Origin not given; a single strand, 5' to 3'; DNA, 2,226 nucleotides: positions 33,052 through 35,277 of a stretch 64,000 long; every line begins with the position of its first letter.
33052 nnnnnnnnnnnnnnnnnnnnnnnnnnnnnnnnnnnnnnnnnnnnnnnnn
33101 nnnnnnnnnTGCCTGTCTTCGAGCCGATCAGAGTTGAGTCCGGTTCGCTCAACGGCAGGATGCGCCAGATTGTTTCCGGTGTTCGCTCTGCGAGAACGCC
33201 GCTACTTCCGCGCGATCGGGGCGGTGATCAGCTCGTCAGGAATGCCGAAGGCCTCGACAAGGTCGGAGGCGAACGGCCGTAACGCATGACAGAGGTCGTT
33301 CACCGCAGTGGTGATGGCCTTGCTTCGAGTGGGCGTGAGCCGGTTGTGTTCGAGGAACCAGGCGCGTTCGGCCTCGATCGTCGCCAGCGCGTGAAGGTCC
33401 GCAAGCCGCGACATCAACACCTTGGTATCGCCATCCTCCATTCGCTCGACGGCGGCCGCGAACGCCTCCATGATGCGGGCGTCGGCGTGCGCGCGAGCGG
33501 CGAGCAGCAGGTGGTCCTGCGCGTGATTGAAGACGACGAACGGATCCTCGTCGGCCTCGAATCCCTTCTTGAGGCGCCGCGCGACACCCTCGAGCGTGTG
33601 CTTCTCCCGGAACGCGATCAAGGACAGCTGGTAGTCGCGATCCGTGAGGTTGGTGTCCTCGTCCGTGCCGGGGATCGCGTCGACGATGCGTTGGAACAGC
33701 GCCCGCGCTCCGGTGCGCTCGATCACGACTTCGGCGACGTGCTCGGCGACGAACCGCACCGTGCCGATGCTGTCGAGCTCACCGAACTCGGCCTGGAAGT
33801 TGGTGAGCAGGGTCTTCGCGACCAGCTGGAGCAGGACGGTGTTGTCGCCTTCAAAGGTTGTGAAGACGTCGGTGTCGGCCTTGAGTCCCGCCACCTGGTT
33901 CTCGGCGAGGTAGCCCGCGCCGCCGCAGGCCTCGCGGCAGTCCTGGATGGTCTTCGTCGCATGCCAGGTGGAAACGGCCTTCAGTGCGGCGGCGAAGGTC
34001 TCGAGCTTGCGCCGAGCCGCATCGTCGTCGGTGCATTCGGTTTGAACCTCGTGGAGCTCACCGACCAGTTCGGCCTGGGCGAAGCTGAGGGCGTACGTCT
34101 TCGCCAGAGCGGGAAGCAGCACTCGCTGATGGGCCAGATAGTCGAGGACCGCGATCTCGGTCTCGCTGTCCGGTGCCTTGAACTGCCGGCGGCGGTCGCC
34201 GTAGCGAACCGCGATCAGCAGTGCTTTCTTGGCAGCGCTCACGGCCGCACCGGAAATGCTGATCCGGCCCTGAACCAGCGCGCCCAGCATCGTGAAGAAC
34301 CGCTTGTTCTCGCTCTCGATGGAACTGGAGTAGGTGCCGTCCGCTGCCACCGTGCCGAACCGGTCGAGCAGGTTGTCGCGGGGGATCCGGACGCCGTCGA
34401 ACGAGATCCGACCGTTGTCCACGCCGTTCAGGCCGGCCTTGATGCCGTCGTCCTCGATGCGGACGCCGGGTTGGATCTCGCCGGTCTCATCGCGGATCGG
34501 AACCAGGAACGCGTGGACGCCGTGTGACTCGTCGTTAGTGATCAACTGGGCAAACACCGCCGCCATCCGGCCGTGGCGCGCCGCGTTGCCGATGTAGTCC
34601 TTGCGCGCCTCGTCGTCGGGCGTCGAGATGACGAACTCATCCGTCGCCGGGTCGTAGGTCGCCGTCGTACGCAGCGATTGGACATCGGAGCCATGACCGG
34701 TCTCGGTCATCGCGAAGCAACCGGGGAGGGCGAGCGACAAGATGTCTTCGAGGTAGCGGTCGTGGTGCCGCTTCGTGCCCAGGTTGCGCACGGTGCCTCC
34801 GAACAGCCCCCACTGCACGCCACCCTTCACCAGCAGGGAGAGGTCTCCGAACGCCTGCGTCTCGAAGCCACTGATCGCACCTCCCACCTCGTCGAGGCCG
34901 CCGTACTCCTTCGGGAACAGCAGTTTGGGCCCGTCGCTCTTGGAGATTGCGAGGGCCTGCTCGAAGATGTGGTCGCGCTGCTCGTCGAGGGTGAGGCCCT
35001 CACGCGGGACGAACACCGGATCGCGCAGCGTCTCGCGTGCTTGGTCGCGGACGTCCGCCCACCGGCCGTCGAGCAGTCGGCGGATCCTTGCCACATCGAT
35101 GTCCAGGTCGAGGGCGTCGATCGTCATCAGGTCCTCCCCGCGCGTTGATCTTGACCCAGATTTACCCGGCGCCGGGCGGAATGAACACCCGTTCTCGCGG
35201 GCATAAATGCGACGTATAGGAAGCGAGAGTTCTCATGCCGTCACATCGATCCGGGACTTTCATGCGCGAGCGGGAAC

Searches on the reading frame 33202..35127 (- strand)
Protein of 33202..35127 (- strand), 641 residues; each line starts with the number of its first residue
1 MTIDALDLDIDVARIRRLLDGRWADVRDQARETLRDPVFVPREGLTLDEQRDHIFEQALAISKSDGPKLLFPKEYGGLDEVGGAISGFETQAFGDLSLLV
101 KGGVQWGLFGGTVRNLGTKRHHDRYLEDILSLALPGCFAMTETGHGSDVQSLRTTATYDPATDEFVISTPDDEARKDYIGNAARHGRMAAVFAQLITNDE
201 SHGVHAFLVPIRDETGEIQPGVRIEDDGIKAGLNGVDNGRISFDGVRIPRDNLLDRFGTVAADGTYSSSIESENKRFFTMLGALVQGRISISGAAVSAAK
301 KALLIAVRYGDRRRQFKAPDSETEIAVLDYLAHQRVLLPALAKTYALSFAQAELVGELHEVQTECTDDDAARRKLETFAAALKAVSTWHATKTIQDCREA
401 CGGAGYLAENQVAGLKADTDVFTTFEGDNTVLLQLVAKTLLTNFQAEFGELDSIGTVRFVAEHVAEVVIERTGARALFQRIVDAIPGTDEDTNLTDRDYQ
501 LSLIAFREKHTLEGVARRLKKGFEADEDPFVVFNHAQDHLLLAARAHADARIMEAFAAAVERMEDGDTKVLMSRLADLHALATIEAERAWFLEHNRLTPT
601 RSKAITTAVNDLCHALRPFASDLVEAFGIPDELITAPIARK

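Call 18: search_protein_families(library=pfam, proteins=[window:33202-35127:-], max_evalue=0.001)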
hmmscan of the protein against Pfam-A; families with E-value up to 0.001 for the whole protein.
window:33202-35127:- (641 aa): 5 families
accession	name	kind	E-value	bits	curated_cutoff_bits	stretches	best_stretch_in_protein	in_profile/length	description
PF22924.1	ACOX_C_alpha1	-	8.3e-45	153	27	1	282-441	2-169/169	Acyl-CoA oxidase, C-alpha1 domain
PF01756.24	ACOX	-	1.5e-20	74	22.1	1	501-640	6-145/181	Acyl-CoA oxidase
PF02770.24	Acyl-CoA_dh_M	-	6.4e-13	49.1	33.3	1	137-246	1-97/97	Acyl-CoA dehydrogenase, middle domain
PF00441.29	Acyl-CoA_dh_1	-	2.4e-11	44.4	22.4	1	280-440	7-149/150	Acyl-CoA dehydrogenase, C-terminal domain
PF21822.3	Phage_TAC_15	-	0.00059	20.8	22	0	354-449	37-121/127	Phage tail assembly chaperone protein, TAC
